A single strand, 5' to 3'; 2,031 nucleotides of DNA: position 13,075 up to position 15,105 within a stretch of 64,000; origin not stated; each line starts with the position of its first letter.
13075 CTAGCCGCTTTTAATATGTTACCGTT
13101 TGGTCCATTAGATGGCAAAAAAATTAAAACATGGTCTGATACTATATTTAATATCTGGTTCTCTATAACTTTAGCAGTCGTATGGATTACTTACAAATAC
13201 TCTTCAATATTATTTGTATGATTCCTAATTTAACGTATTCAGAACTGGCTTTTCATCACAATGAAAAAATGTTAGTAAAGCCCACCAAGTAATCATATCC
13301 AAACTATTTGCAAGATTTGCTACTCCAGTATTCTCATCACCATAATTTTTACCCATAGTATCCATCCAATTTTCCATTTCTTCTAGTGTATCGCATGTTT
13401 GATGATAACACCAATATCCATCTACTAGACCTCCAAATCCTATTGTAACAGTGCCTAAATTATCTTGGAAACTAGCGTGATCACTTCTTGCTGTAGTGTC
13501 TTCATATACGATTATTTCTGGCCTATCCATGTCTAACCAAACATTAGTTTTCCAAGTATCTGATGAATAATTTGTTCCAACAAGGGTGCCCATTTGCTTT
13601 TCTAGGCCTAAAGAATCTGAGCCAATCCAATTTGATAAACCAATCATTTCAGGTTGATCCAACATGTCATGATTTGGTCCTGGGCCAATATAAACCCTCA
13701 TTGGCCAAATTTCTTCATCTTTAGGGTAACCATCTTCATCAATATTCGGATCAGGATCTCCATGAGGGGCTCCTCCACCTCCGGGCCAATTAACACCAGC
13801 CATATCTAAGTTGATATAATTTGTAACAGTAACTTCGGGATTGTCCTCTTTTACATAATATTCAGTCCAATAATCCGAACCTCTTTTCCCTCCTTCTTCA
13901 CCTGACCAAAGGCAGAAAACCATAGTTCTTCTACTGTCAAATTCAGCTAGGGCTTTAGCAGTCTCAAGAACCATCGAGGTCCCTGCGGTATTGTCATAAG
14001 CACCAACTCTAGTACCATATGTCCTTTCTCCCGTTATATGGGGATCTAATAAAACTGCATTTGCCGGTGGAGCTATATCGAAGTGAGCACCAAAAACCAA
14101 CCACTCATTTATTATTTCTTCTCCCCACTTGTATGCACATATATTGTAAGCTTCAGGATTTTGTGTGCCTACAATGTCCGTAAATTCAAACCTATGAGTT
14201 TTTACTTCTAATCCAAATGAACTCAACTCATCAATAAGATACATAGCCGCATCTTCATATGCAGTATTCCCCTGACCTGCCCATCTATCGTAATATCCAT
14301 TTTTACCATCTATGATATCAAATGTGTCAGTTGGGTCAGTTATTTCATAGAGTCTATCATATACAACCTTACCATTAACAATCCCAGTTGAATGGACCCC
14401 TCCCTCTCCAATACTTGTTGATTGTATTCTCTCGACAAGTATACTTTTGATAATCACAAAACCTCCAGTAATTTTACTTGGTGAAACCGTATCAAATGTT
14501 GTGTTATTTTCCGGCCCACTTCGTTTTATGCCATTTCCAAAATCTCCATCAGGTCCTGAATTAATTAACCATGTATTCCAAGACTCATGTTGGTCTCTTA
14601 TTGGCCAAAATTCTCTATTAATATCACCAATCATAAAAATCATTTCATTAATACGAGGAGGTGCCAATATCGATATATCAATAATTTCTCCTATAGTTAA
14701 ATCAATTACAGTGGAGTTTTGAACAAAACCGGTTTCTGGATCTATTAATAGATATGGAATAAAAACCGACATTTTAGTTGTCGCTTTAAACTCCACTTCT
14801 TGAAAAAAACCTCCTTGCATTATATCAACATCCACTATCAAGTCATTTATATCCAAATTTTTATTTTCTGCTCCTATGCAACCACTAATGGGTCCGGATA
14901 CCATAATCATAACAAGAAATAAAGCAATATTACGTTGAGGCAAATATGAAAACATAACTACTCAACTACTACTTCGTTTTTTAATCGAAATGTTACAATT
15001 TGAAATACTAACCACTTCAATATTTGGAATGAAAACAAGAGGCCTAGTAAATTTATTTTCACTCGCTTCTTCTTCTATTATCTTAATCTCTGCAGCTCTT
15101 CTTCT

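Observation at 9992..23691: Four secreted hydrolase-like proteins share a canonical bacterial-style lipobox (x-S-G-C)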

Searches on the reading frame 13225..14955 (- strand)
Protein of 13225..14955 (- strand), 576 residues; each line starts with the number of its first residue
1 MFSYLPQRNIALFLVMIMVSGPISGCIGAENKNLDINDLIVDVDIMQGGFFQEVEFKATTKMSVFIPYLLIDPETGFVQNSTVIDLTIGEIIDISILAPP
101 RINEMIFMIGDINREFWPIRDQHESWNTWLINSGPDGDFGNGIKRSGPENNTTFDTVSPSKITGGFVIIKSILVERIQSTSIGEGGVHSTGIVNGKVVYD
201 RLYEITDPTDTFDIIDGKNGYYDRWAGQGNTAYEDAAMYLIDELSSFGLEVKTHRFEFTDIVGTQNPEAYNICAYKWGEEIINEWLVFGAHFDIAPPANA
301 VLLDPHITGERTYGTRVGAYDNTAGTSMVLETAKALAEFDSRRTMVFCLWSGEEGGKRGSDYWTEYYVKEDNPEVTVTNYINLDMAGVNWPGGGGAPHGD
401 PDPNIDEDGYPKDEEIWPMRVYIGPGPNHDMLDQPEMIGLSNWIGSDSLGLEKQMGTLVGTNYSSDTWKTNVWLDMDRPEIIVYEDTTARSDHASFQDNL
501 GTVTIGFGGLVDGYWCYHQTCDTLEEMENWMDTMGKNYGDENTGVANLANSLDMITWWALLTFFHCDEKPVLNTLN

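Call 4: search_protein_families(library=pfam, proteins=[window:13225-14955:-], max_evalue=0.01)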
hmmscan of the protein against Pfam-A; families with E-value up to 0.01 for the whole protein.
window:13225-14955:- (576 aa): 2 families
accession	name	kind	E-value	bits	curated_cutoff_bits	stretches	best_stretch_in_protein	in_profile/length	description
PF04389.22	Peptidase_M28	-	1.8e-21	77.2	21.3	1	281-391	11-100/193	Peptidase family M28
PF01546.33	Peptidase_M20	-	1.4e-06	28.8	24.6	1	288-372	2-88/206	Peptidase family M20/M25/M40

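Call 24: search_protein_representatives(protein=window:13225-14955:-)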
Query: 576 residues. Proteins with E-value up to 0.001 (for the whole library): 1059; up to 1e-10: 173; up to 1e-30: 39. The best 150 are listed.
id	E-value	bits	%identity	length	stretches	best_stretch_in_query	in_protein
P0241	6.6e-206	702.5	57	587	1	10-574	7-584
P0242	3.3e-112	393.1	45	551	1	7-575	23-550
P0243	1.4e-104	367.9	84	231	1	202-385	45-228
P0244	3.9e-78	280.5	38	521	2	13-393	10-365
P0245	2.9e-77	277.7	69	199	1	224-401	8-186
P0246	1.9e-66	241.9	82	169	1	353-477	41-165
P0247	4.3e-65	237.4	56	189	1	97-285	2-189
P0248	1.8e-62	228.8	80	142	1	230-359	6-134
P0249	1.7e-58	215.7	72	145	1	328-469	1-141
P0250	4.2e-57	211.0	73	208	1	328-462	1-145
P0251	2.0e-56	208.8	50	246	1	62-297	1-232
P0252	3.7e-54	201.3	69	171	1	379-509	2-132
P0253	5.9e-54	200.7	56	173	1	62-237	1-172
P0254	3.7e-53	198.0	75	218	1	464-574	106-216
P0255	4.9e-53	197.6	43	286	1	21-250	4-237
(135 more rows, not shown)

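Call 29: search_protein_families(library=ncbifam, proteins=[window:13225-14955:-], max_evalue=0.1)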
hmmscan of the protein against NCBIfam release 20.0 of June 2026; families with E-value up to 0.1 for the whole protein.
window:13225-14955:- (576 aa): 4 families
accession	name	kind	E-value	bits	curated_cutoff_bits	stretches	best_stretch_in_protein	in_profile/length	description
TIGR01910.1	DapE-ArgE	subfamily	3.3e-05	23.3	217.6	1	230-369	17-155/373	ArgE/DapE family deacylase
NF006400.0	PRK08651.1-3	equivalog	0.00015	20.7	374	1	232-364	31-169/410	succinyl-diaminopimelate desuccinylase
NF045908.1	AminopepLapALeg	equivalog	0.0039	16.1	600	1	315-387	219-290/396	aminopeptidase LapA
NF007568.0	PRK10199.1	equivalog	0.0088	15.3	298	1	290-365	116-187/346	aminopeptidase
